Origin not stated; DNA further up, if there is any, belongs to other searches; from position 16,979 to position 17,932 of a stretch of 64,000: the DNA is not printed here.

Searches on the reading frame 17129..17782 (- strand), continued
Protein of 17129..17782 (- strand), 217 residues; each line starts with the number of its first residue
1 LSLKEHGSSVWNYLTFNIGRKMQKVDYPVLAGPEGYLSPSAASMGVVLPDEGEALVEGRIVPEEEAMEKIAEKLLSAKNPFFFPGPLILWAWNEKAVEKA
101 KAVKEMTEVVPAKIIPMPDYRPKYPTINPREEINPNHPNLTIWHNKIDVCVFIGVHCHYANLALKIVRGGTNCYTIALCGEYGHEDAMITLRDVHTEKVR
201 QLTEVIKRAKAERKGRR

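Call 59: find_homologous_proteins(query=L076:8028-8660:+, max_evalue=0.00001)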
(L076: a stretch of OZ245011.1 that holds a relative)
Query L076:8028-8660:+ (210 aa): 1888 proteins with E <= 0.00001 among 2216 candidates; the best 120 are listed.
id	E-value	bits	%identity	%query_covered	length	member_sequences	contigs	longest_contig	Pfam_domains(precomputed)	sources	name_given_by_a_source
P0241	5.4e-138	475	100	100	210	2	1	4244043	PF02552.23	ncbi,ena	-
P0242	1.1e-123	428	89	100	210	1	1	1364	PF02552.23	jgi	-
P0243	5.2e-123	426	88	100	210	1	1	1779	PF02552.23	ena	-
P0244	7.6e-123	426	89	100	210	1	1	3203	PF02552.23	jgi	jgi:hypothetical protein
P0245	1.8e-122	424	88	100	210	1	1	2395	PF02552.23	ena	-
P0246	1.9e-122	424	89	100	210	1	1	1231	PF02552.23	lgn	-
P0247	1.0e-118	412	87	98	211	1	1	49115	PF02552.23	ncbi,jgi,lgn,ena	-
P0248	3.1e-118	411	84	100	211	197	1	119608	PF02552.23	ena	-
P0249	6.9e-117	406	84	100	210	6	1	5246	PF02552.23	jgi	jgi:hypothetical protein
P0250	9.3e-117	406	84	100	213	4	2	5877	PF02552.23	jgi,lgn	-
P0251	2.1e-116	405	83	100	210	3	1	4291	PF02552.23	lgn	-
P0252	5.8e-115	400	84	100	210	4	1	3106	PF02552.23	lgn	-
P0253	6.3e-115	400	83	100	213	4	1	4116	PF02552.23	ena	-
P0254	1.1e-114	399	81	100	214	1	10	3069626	PF02552.23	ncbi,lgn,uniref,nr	ncbi:carbon monoxide dehydrogenase beta subunit family protein [Nitrospina gracilis]|uniref:carbon m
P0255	1.3e-114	399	82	100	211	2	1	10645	PF02552.23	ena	-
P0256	1.3e-114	399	82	100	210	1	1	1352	PF02552.23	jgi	-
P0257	3.6e-114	397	81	100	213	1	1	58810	PF02552.23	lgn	-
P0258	4.5e-114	397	84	100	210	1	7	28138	PF02552.23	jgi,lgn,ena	-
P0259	5.4e-114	397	83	98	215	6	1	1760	PF02552.23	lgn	-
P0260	8.1e-114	396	82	100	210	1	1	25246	PF02552.23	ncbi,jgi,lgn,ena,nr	ncbi:MAG: carbon monoxide dehydrogenase [Nitrospinota bacterium]|nr:carbon monoxide dehydrogenase [N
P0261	9.0e-114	396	82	100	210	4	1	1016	PF02552.23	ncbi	-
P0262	1.1e-113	396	83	98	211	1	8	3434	PF02552.23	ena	-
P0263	1.5e-113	395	83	98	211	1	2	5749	PF02552.23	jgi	jgi:hypothetical protein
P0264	1.6e-113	395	83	99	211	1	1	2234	PF02552.23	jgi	jgi:hypothetical protein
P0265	2.1e-113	395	83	98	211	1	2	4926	PF02552.23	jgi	jgi:hypothetical protein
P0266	2.1e-113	395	82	100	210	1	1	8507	PF02552.23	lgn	-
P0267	2.2e-113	395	81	100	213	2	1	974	PF02552.23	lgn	-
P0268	2.6e-113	394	82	100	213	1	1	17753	PF02552.23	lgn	-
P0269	2.9e-113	394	81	100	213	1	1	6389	PF02552.23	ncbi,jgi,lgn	-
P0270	3.9e-113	394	81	100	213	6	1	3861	PF02552.23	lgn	-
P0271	4.6e-113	394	83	98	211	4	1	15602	PF02552.23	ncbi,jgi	-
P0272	5.6e-113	393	81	100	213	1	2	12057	PF02552.23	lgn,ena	-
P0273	5.7e-113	393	83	99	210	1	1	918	PF02552.23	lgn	-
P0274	5.7e-113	393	81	100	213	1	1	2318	PF02552.23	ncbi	-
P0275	5.8e-113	393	81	100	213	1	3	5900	PF02552.23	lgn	-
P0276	6.4e-113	393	83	100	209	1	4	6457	PF02552.23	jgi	-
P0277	6.9e-113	393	81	100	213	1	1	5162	PF02552.23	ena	-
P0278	1.0e-112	393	83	98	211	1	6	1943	PF02552.23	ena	-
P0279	1.1e-112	392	81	100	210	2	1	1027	PF02552.23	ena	-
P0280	1.3e-112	392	82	99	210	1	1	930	PF02552.23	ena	-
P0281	1.4e-112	392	81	100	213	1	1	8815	PF02552.23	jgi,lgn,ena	-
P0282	1.7e-112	392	83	99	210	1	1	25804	PF02552.23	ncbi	-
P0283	2.3e-112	391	82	100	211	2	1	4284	PF02552.23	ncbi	ncbi:MAG: carbon monoxide dehydrogenase beta subunit family protein [Nitrospinaceae bacterium]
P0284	2.7e-112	391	81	100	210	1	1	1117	PF02552.23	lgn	-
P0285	2.7e-112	391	80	100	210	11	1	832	PF02552.23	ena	-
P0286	3.1e-112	391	81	100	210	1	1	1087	PF02552.23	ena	-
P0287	3.8e-112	391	80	100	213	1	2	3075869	PF02552.23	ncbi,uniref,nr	ncbi:Pyruvate:ferredoxin oxidoreductase, delta subunit [Nitrospina gracilis 3/211]|uniref:Pyruvate:f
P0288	3.8e-112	391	80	100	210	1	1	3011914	PF02552.23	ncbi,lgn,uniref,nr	ncbi:carbon monoxide dehydrogenase beta subunit family protein [Nitrospina watsonii]|uniref:Pyruvate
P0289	3.9e-112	391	80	100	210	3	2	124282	PF02552.23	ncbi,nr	ncbi:MAG: carbon monoxide dehydrogenase [Nitrospinaceae bacterium]|nr:carbon monoxide dehydrogenase 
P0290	4.8e-112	390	83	99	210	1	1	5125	PF02552.23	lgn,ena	-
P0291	9.0e-112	389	82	100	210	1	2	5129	PF02552.23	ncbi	-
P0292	1.6e-111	389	82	100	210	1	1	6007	PF02552.23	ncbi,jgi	-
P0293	1.7e-111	389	82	100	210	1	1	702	PF02552.23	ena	-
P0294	1.9e-111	388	80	100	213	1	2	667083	PF02552.23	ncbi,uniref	ncbi:carbon monoxide dehydrogenase beta subunit family protein [Nitrospina sp. 32_T5]|uniref:carbon 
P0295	2.3e-111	388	83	98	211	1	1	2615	PF02552.23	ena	-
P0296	2.4e-111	388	80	100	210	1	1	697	PF02552.23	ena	-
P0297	4.1e-111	387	82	99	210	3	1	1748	PF02552.23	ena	-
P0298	5.1e-111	387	79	100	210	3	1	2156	PF02552.23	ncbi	ncbi:MAG: carbon monoxide dehydrogenase beta subunit family protein [Nitrospinaceae bacterium]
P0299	5.4e-111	387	82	99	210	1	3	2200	PF02552.23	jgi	-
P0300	5.6e-111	387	82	98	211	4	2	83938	PF02552.23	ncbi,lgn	-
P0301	5.8e-111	387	82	98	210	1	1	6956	PF02552.23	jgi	jgi:hypothetical protein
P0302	6.5e-111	387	80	100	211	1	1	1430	PF02552.23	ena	-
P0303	8.4e-111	386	83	96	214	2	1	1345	PF02552.23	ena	-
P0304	1.3e-110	386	79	100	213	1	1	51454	PF02552.23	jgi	jgi:hypothetical protein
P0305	1.3e-110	386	81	99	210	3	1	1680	PF02552.23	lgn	-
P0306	1.5e-110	385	80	99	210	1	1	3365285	PF02552.23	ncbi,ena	-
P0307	2.3e-110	385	80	99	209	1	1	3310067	PF02552.23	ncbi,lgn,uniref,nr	ncbi:MAG: carbon monoxide dehydrogenase [Candidatus Nitrohelix vancouverensis]|uniref:Carbon monoxid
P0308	3.3e-110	384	80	100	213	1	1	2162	PF02552.23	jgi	jgi:CO dehydrogenase beta subunit/acetyl-CoA synthase epsilon subunit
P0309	3.6e-110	384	83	98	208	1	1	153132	PF02552.23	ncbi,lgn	-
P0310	4.4e-110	384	80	100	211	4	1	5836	PF02552.23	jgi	-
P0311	4.5e-110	384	79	100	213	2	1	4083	PF02552.23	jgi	-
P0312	5.2e-110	384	81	100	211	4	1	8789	PF02552.23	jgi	-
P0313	7.7e-110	383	79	100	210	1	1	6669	PF02552.23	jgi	-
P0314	8.0e-110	383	80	100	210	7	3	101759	PF02552.23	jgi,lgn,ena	-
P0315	1.2e-109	383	79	100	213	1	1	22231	PF02552.23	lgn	-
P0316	1.2e-109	383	78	100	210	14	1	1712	PF02552.23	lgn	-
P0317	1.2e-109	382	78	100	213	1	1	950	PF02552.23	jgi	-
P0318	1.2e-109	382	79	100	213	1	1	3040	PF02552.23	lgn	-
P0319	1.8e-109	382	82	99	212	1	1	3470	PF02552.23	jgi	jgi:hypothetical protein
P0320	2.0e-109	382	79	100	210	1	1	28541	PF02552.23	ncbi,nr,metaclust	ncbi:carbon monoxide dehydrogenase [Candidatus Nitromaritima sp. SCGC AAA799-C22]|nr:carbon monoxide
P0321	2.9e-109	381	80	100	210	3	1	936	PF02552.23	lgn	-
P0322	3.0e-109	381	78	100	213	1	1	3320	PF02552.23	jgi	jgi:hypothetical protein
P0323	4.2e-109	381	78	100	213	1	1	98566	PF02552.23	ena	-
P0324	4.5e-109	381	77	100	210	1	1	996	PF02552.23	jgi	jgi:hypothetical protein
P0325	4.8e-109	381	78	100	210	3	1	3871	PF02552.23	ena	-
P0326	9.5e-109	380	79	100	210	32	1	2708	PF02552.23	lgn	-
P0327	1.1e-108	379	82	98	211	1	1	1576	PF02552.23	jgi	jgi:hypothetical protein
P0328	1.3e-108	379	80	99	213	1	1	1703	PF02552.23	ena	-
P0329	1.3e-108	379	79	100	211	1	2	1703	PF02552.23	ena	-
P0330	1.5e-108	379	78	100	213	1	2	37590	PF02552.23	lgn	-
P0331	1.8e-108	379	78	100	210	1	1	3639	PF02552.23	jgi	jgi:hypothetical protein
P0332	1.8e-108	379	80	96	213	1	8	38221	PF02552.23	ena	-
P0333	2.1e-108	378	80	100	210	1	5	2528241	PF02552.23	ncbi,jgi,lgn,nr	ncbi:MAG: carbon monoxide dehydrogenase [Nitrospinaceae bacterium]|jgi:hypothetical protein|nr:MAG: 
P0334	2.4e-108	378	78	100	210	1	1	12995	PF02552.23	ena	-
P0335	2.7e-108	378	81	99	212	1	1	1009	PF02552.23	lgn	-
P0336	3.6e-108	378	79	99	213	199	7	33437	PF02552.23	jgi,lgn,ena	-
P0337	5.8e-108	377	77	100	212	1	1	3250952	PF02552.23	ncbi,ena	-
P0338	6.1e-108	377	81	96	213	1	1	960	PF02552.23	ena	-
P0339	6.1e-108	377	77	100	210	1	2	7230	PF02552.23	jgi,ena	-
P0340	1.1e-107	376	80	99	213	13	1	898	PF02552.23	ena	-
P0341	1.1e-107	376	77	100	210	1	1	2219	PF02552.23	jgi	-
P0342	1.2e-107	376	77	100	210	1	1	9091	PF02552.23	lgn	-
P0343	1.3e-107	376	79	100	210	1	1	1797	PF02552.23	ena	-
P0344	2.0e-107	375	80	98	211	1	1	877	PF02552.23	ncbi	-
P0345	2.0e-107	375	79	100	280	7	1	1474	PF02552.23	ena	-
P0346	2.0e-107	375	80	99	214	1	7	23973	PF02552.23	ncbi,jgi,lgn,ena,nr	ncbi:MAG TPA: carbon monoxide dehydrogenase [Verrucomicrobia bacterium]|jgi:hypothetical protein|nr:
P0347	2.1e-107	375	79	99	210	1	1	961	PF02552.23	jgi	jgi:hypothetical protein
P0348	2.4e-107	375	78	100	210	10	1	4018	PF02552.23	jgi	-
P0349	2.4e-107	375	77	100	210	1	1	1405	PF02552.23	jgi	jgi:hypothetical protein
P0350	2.7e-107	375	80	98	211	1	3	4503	PF02552.23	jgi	jgi:hypothetical protein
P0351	2.9e-107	375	80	98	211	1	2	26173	PF02552.23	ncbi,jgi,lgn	jgi:hypothetical protein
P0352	2.9e-107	375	77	100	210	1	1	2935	PF02552.23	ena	-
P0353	3.2e-107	375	78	100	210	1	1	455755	PF02552.23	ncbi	ncbi:MAG: carbon monoxide dehydrogenase beta subunit family protein [Nitrospinales bacterium]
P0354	7.0e-107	373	78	99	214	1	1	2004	PF02552.23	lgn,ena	-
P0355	7.4e-107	373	79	99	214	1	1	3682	PF02552.23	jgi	jgi:hypothetical protein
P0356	7.8e-107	373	79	99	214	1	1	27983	PF02552.23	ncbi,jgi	ncbi:MAG: carbon monoxide dehydrogenase beta subunit family protein [Nitrospinaceae bacterium]|jgi:h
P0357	7.9e-107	373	77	100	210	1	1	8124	PF02552.23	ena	-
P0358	8.3e-107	373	78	100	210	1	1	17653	PF02552.23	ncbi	-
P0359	8.3e-107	373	80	98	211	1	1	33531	PF02552.23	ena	-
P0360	8.9e-107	373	79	99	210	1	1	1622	PF02552.23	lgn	-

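Call 61: find_encoding_contigs(protein=P0287, flank=8000, max_places=1)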
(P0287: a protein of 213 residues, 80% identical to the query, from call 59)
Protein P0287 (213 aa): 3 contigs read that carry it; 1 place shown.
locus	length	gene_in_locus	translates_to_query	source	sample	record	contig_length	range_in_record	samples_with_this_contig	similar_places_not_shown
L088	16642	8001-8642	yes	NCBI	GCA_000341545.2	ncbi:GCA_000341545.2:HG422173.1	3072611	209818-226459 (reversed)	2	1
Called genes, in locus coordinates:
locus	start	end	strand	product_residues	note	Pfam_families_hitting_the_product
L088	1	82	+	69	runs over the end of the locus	-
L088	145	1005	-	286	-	PF04389:Peptidase_M28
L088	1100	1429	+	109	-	-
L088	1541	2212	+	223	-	PF01135:PCMT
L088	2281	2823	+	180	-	PF00156:Pribosyltran (weak)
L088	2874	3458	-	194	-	PF23310:TPR_27 (faint), PF08238:Sel1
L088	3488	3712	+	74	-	-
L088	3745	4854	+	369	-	-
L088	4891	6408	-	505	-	PF03562:MltA, PF06725:3D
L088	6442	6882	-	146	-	PF00075:RNase_H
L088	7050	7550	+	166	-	PF22277:EncFtn-like (faint), PF00210:Ferritin (weak), PF09537:DUF2383 (weak), PF02915:Rubrerythrin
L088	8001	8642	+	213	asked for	PF02552:CO_dh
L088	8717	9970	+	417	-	PF01855:POR_N, PF02780:Transketolase_C (weak), PF17147:PFOR_II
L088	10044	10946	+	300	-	PF02775:TPP_enzyme_C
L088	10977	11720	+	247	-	PF01558:POR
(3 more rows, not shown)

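Call 65: search_protein_families(library=pfam, proteins=[L010:3740-4756:+, L010:5170-5487:+, L002:2518-2916:+, L018:5248-6471:+, L023:3326-3820:+, L016:6580-6945:+, L038:5232-7322:+, L042:3017-4900:+], max_evalue=0.0001)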
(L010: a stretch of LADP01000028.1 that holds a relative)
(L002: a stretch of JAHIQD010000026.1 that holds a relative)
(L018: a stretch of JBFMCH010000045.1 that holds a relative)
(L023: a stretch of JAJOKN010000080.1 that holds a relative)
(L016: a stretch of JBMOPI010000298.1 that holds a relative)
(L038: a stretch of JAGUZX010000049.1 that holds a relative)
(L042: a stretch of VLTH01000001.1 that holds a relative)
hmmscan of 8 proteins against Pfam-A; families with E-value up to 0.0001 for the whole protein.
L010:3740-4756:+ (338 aa): 1 family
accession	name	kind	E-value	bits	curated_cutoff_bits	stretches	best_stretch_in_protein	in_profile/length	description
PF05982.17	Sbt_1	-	7.7e-112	374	27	1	19-329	1-306/308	Na+-dependent bicarbonate transporter superfamily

L010:5170-5487:+ (105 aa): 1 family
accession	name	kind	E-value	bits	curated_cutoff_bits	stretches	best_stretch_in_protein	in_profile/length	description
PF00543.27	P-II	-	6.3e-15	55.8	25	1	7-103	2-102/102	Nitrogen regulatory protein P-II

L002:2518-2916:+ (132 aa): 1 family
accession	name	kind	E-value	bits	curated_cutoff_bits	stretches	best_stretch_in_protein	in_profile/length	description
PF10057.14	MpsC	-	1.1e-39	135.4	23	1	12-121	1-110/111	Na+-translocating membrane potential-generating system (MpsC)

L018:5248-6471:+ (407 aa): 5 families
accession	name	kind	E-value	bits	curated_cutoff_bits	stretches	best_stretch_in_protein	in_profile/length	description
PF02222.28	ATP-grasp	-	2.5e-59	200.4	27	1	146-322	3-179/179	ATP-grasp domain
PF22660.2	RS_preATP-grasp-like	-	5.4e-25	88.1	27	1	42-137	3-98/98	Ribonucleotide synthetase preATP-grasp domain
PF17769.7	PurK_C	-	6.3e-11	42.2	22.6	1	344-389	2-45/56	Phosphoribosylaminoimidazole carboxylase C-terminal domain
PF07478.18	Dala_Dala_lig_C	-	8.7e-07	29.1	24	1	146-306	2-176/204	D-ala D-ala ligase C-terminus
PF02786.22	CPSase_L_D2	-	4.7e-05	23.5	19.8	1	140-302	3-176/211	Carbamoyl-phosphate synthase L chain, ATP binding domain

L023:3326-3820:+ (164 aa): 1 family
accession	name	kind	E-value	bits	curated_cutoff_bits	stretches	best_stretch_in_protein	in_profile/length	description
PF00731.26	AIRC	-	1.2e-65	220.1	30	1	5-152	2-147/148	AIR carboxylase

L016:6580-6945:+ (121 aa): 0 families

L038:5232-7322:+ (696 aa): 3 families
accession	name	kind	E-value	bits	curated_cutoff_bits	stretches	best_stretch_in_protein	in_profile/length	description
PF02436.23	PYC_OADA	-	4.7e-33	115.1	27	1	333-560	1-190/201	Conserved carboxylase domain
PF00364.28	Biotin_lipoyl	-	5.6e-13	49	22.1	1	616-687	3-73/73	Biotin-requiring enzyme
PF00682.25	HMGL-like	-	8.3e-08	32.4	29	1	196-310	147-258/260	HMGL-like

L042:3017-4900:+ (627 aa): 1 family
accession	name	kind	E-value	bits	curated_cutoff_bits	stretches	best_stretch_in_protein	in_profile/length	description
PF16260.11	DUF4914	-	0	1098.8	25.7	1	11-623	1-612/612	Domain of unknown function (DUF4914)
